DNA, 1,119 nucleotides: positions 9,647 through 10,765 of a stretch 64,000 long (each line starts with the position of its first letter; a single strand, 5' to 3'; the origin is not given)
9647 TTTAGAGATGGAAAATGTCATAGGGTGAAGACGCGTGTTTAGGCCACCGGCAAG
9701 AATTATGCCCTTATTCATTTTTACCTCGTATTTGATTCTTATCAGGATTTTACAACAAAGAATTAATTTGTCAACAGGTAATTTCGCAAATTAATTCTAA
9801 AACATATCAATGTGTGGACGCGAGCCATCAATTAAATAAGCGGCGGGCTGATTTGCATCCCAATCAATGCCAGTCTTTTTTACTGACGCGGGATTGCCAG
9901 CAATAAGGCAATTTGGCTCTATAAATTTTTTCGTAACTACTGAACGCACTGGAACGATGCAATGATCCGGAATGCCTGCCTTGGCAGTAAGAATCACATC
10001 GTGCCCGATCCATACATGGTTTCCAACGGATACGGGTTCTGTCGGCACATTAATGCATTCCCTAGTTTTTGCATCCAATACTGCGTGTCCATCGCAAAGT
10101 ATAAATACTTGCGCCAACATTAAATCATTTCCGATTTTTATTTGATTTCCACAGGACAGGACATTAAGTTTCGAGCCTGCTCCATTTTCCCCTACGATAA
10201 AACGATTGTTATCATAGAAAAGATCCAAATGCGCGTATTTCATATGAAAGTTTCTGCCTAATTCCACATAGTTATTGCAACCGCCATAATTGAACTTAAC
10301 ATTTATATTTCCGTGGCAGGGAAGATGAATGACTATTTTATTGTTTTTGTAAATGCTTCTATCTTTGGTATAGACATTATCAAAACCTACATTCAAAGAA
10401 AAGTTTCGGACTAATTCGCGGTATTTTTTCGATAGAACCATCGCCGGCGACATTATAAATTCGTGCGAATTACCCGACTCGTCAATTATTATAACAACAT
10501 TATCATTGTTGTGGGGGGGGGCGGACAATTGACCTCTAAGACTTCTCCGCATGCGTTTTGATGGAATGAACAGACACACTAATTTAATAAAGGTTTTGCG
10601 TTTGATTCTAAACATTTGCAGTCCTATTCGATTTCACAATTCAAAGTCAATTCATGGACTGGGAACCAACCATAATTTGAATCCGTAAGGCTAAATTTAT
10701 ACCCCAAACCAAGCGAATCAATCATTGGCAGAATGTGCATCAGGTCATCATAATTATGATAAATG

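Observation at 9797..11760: Homopolymeric C9/C10 tracts inside two glycan-modifying genes of the rml/gmd cluster (phase-variable LPS/capsule decoration)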

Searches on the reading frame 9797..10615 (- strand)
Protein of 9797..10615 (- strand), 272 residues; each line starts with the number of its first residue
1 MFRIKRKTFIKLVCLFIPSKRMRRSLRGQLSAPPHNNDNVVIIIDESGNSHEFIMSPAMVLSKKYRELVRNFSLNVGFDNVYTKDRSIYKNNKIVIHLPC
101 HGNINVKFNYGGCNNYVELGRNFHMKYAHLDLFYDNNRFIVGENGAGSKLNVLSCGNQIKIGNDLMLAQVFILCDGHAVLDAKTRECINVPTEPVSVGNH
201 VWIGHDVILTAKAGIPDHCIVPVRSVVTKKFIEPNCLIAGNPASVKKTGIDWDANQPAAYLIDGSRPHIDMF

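Call 6: search_protein_families(library=pfam, proteins=[window:9797-10615:-], max_evalue=0.01)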
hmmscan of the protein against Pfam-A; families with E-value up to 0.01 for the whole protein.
window:9797-10615:- (272 aa): 0 families

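Call 9: find_encoding_contigs(protein=window:9797-10615:-, flank=10000, max_places=10)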
Protein window:9797-10615:- (272 aa): 1 contig read that carries it; 1 place shown.
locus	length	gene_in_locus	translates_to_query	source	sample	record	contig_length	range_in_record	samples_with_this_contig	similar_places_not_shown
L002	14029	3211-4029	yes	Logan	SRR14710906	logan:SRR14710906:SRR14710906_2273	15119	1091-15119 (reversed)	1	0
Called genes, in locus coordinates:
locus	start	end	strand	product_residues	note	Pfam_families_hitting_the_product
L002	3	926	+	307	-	?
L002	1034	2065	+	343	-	PF01370:Epimerase, PF16363:GDP_Man_Dehyd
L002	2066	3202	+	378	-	PF05050:Methyltransf_21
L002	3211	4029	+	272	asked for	-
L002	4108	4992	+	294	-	PF00483:NTP_transferase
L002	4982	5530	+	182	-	PF00908:dTDP_sugar_isom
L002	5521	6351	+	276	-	PF01370:Epimerase, PF04321:RmlD_sub_bind, PF16363:GDP_Man_Dehyd, PF02719:Polysacc_synt_2 (weak)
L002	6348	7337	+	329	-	PF01073:3Beta_HSD, PF01370:Epimerase, PF02719:Polysacc_synt_2, PF04321:RmlD_sub_bind, PF07993:NAD_binding_4, PF16363:GDP_Man_Dehyd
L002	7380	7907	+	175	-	-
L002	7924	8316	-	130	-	-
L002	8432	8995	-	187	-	PF01844:HNH, PF14279:HNH_5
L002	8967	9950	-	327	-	PF00145:DNA_methylase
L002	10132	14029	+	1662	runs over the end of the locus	?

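Call 11: find_homologous_proteins(query=window:9797-10615:-)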
Query window:9797-10615:- (272 aa): 3 proteins with E <= 0.001 among 283 candidates.
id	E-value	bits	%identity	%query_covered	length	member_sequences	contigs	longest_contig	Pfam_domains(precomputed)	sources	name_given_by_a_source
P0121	1.7e-146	505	100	80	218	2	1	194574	-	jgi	jgi:acetyltransferase-like isoleucine patch superfamily enzyme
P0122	3.0e-27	114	33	94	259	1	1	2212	PF00132.31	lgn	-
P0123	4.3e-4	38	31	36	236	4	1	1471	-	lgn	-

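Call 19: search_protein_families(library=ncbifam, proteins=[window:9797-10615:-], max_evalue=0.01)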
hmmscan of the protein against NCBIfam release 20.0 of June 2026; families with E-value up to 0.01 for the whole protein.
window:9797-10615:- (272 aa): 19 families
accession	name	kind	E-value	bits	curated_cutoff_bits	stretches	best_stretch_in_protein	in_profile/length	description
NF007499.0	PRK10092.1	equivalog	1.5e-12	47.7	314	1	157-247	92-181/183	maltose O-acetyltransferase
NF007240.0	PRK09677.1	equivalog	6.9e-12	45.3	243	1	79-247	18-182/192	putative lipopolysaccharide biosynthesis O-acetyl transferase WbbJ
NF007797.0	PRK10502.1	subfamily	1.7e-11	44.1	192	1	156-248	90-178/183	WcaF family extracellular polysaccharide biosynthesis acetyltransferase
NF007076.0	PRK09527.1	equivalog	2.5e-09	36.8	347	1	131-250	69-186/203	galactoside O-acetyltransferase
NF000311.1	Vat_ABCDEFH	equivalog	1.1e-08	34.9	300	1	195-248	111-163/201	Vat family streptogramin A O-acetyltransferase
TIGR04008.1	WcaF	equivalog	3.4e-08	33.6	326.3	1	151-248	84-177/180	colanic acid biosynthesis acetyltransferase WcaF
NF000111.1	stregram_VatD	exception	8.3e-08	32.2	400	1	196-254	115-172/209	streptogramin A O-acetyltransferase Vat(D)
NF000504.1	stregram_VatH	exception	8.7e-07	29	475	1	196-246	119-168/216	streptogramin A O-acetyltransferase Vat(H)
NF038307.1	EPS_acetyl_HpsU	equivalog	1.1e-06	28.4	305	1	152-246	85-175/178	hormogonium polysaccharide biosynthesis acetyltransferase HpsU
NF000147.1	stregram_VatF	exception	1.3e-06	28.1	400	1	195-248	121-173/221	streptogramin A O-acetyltransferase Vat(F)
NF000097.1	stregram_VatC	exception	1.4e-06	28.4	425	1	195-247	119-170/212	streptogramin A O-acetyltransferase Vat(C)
NF000490.1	chloram_CatB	equivalog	2.2e-06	27.1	350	1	138-247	56-162/210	type B chloramphenicol O-acetyltransferase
NF000101.1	stregram_VatA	exception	3.9e-06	26.7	450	1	195-244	119-167/219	streptogramin A O-acetyltransferase Vat(A)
NF033468.1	stregram_VatI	exception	2.1e-05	24.4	415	1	196-245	114-162/208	streptogramin A O-acetyltransferase Vat(I)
TIGR03308.1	phn_thr-fam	hypoth_equivalog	2.4e-05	24.3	201.65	1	193-247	107-160/204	phosphonate metabolim protein, transferase hexapeptide repeat family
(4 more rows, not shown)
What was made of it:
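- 9797..10615 (-): O-acetyltransferase gene, 272 aa, left-handed beta-helix (NeuO/OatWY/MAT/WbbJ-like); NCBI MDR2685474.1 'hypothetical protein'. NCBIfam sub-threshold hits at E 1e-12 (call 19).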

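Call 22: search_protein_representatives(protein=window:9797-10615:-)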
Query: 272 residues. Proteins with E-value up to 0.001 (for the whole library): 7455; up to 1e-10: 1550; up to 1e-30: 8. The best 150 are listed.
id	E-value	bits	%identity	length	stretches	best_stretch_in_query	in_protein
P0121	5.5e-147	505.4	100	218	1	55-272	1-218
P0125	7.6e-65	236.0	48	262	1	6-261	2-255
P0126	6.6e-49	183.7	47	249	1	6-260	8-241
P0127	5.7e-37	144.5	56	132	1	147-261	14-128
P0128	1.3e-33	133.5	37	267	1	6-260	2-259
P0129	2.1e-33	132.9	51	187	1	129-261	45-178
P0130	2.2e-33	132.8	42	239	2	130-259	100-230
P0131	5.4e-32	128.2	33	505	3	158-260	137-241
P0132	3.2e-29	119.1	41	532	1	108-260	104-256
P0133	3.5e-29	119.0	40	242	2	92-260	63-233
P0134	6.2e-29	118.2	37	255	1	104-264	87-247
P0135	9.5e-29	117.6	32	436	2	102-255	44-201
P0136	1.9e-28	116.6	35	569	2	89-262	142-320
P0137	8.1e-28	114.5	38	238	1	82-260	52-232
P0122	9.7e-28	114.3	36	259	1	7-260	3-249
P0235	2.0e-19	87.0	36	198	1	90-253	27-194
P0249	6.5e-19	85.3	38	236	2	133-254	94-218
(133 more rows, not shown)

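Call 26: find_encoding_contigs(protein=P0125, flank=6000, max_places=6)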
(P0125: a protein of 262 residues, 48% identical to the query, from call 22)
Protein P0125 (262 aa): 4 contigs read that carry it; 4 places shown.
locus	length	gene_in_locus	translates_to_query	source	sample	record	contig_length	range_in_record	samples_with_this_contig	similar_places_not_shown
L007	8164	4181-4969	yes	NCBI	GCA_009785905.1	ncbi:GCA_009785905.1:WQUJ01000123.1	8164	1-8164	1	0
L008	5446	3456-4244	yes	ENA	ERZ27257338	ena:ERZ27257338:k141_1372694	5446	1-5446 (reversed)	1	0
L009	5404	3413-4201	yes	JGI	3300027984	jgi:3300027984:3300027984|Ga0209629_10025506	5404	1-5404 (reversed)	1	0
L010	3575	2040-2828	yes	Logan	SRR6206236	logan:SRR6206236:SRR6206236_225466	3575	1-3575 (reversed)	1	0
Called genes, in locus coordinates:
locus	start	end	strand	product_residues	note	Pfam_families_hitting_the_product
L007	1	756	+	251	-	PF00534:Glycos_transf_1, PF13692:Glyco_trans_1_4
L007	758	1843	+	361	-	PF00535:Glycos_transf_2, PF10111:Glyco_tranf_2_2 (faint)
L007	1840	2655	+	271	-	PF13489:Methyltransf_23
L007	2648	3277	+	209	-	-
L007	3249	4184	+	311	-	-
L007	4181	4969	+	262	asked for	-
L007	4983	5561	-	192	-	PF18454:Mtd_N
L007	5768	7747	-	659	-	PF04513:Baculo_PEP_C (faint)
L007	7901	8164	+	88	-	?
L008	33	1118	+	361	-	PF00535:Glycos_transf_2, PF10111:Glyco_tranf_2_2 (faint)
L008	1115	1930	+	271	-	PF13489:Methyltransf_23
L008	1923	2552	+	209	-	-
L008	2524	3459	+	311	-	-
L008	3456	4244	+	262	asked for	-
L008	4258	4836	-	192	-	PF18454:Mtd_N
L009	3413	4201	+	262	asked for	-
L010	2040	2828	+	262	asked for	-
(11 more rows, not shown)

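Call 36: search_solved_structures(query=window:9797-10615:-, max_evalue=0.001, show_alignments=1)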
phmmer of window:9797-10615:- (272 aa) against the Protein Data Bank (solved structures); distinct sequences matched with E-value up to 0.001: 17.
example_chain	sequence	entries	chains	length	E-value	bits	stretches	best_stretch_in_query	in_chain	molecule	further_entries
2wlc_A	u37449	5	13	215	7.4e-15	58.8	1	156-255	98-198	POLYSIALIC ACID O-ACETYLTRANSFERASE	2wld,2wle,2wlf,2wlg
3jqy_B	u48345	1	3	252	8.3e-14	55.4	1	90-265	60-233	Polysialic acid O-acetyltransferase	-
3srt_A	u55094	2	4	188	1.4e-09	41.6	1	141-247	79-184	Maltose O-acetyltransferase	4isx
6ag8_C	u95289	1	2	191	1.6e-07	34.8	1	157-248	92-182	Maltose O-acetyltransferase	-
1ocx_A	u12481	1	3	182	2.3e-07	34.2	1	157-247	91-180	MALTOSE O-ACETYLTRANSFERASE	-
1kqa_A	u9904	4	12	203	2.8e-07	34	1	156-248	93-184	GALACTOSIDE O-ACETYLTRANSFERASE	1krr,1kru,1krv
3hjj_A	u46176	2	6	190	5.6e-07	33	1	158-248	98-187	Maltose O-acetyltransferase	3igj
7hzv_A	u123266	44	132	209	6e-06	29.6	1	196-254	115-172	Streptogramin A acetyltransferase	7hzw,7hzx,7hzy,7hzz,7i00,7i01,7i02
1khr_A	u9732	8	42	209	6e-06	29.6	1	196-254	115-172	STREPTOGRAMIN A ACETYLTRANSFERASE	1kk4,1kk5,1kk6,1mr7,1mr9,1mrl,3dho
8j40_A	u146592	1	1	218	2.7e-05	27.5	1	196-248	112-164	CatB8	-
2ic7_A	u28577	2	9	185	5.4e-05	26.5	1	151-247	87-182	Maltose transacetylase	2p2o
3ect_A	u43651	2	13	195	6.7e-05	26.2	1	152-247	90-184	Hexapeptide-repeat containing-acetyltransferase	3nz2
6mfk_A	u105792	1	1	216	8.4e-05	25.9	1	196-248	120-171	Chloramphenicol acetyltransferase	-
6x3c_A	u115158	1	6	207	8.8e-05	25.8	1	194-244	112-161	Virginiamycin A acetyltransferase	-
6x3j_A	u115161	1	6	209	9e-05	25.8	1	194-244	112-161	Virginiamycin A acetyltransferase,VatA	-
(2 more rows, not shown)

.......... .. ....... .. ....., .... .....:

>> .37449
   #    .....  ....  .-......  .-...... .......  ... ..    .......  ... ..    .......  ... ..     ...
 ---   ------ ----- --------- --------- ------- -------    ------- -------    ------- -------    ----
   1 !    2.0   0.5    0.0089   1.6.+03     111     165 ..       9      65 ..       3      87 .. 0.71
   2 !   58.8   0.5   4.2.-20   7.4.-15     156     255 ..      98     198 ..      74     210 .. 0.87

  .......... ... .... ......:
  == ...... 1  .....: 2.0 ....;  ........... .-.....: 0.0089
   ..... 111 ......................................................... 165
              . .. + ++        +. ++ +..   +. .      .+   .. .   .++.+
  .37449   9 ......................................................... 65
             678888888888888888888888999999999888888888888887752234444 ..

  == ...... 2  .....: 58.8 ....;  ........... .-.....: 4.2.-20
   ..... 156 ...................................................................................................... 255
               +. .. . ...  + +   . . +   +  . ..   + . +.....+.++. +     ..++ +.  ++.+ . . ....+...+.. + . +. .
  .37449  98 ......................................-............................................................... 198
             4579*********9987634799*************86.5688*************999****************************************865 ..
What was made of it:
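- On Left-handed beta-helix (hexapeptide) sugar O-acetyltransferase, NeuO/OatWY/MAT branch: PDB 2wlc at E 7e-15, 3jqy at E 8e-14 and MAT 3srt at E 1e-9 (call 36).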

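Call 56: find_encoding_contigs(protein=P0235, flank=3000, max_places=4)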
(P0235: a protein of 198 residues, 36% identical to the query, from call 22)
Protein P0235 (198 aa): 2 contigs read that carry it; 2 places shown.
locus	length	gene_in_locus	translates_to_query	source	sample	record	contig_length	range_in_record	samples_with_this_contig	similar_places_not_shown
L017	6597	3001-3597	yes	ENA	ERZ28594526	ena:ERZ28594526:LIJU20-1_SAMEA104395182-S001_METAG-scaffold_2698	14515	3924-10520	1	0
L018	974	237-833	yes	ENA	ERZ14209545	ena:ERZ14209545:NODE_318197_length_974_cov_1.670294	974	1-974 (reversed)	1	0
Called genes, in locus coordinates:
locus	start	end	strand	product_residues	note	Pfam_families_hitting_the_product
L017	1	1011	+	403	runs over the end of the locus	-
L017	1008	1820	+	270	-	PF00535:Glycos_transf_2, PF10111:Glyco_tranf_2_2 (weak)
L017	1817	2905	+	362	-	PF00534:Glycos_transf_1, PF13692:Glyco_trans_1_4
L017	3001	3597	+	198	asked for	-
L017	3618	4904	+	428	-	PF03721:UDPG_MGDP_dh_N, PF00984:UDPG_MGDP_dh, PF03720:UDPG_MGDP_dh_C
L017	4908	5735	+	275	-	PF13692:Glyco_trans_1_4, PF00534:Glycos_transf_1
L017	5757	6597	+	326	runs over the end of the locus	PF01408:GFO_IDH_MocA, PF02894:GFO_IDH_MocA_C, PF22725:GFO_IDH_MocA_C3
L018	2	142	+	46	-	?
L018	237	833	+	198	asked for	-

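Call 57: find_encoding_contigs(protein=P0249, flank=3000, max_places=4)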
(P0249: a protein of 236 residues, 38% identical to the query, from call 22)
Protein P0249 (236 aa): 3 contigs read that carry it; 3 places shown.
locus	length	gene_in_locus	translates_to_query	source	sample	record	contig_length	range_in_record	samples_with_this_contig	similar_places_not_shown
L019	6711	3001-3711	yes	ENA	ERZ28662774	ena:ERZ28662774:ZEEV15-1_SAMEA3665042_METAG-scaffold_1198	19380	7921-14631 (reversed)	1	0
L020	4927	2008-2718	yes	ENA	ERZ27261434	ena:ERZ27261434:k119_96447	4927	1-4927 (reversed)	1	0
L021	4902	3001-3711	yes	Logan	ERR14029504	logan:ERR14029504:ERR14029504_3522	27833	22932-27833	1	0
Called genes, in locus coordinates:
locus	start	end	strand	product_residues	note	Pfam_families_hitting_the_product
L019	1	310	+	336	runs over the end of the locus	PF00535:Glycos_transf_2, PF10111:Glyco_tranf_2_2, PF13641:Glyco_tranf_2_3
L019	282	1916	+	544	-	-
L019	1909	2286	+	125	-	PF08282:Hydrolase_3 (weak)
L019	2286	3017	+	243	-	PF00483:NTP_transferase, PF01128:IspD (weak)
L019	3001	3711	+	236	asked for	-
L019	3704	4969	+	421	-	PF04230:PS_pyruv_trans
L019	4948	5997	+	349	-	PF07507:WavE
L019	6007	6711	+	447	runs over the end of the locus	-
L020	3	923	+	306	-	?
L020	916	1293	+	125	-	PF08282:Hydrolase_3 (weak)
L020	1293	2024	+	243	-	PF00483:NTP_transferase, PF01128:IspD (weak)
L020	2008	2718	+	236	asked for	-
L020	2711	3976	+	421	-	PF04230:PS_pyruv_trans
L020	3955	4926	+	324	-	?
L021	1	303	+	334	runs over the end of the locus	PF00535:Glycos_transf_2, PF10111:Glyco_tranf_2_2, PF13641:Glyco_tranf_2_3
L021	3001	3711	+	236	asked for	-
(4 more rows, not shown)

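Call 71: predict_structure(alignment_id=A3)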
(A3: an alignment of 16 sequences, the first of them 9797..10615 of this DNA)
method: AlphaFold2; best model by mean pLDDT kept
length: 272 residues; sequences in the alignment: 16
mean_pLDDT: 66.2   pTM: 0.64
mean pLDDT of the five models: 66.2, 65.6, 64.5, 63.3, 58.9
residues with pLDDT >= 90: 9; 70-90: 106; 50-70: 120; < 50: 37
segments of 3 or more residues with pLDDT < 50: 79-82, 245-261, 263-272
pLDDT, mean of each block of 10 residues (from residue 1): 70 90 75 55 68 66 62 55 57 70 64 79 85 81 87 82 84 60 58 73 68 59 56 59 47 43 43 34
secondary structure, 60 per line:
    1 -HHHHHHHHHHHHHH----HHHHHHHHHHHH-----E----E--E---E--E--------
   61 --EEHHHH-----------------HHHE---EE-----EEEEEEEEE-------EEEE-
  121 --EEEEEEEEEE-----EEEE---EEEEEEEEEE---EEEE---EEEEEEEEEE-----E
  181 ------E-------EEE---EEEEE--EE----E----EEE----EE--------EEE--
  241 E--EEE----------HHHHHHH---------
elements in order: H2-15 H20-31 H65-68 E100-108 E116-119 E123-132 E138-141 E145-154 E158-161 E165-174 E195-197 E201-205 E219-221 E236-238 E244-246 H257-263
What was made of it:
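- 10513..10521 (-): C9 homopolymeric tract (G9 on + strand), CDS nt 95-103, codons 32-35 (A-P-P-H) of the O-acetyltransferase gene; proposed slipped-strand switch. A length of 7, 8, 10 or 11 gives products of 36-42 aa. The tract lies just after the predicted N-terminal helices, where pLDDT is about 55 (call 71).
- On Left-handed beta-helix (hexapeptide) sugar O-acetyltransferase, NeuO/OatWY/MAT branch: The AlphaFold model shows a repeated short-strand pattern; mean pLDDT is 66 (call 71).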

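Call 75: search_protein_families(library=pfam, proteins=[L019:4948-5997:+], max_evalue=0.001)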
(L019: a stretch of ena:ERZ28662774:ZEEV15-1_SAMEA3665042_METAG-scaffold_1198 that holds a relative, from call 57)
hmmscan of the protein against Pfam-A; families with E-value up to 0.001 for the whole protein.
L019:4948-5997:+ (349 aa): 1 family
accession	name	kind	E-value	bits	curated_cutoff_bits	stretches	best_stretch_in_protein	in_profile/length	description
PF07507.16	WavE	-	6.4e-42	144.3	27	1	13-317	1-298/305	WavE lipopolysaccharide synthesis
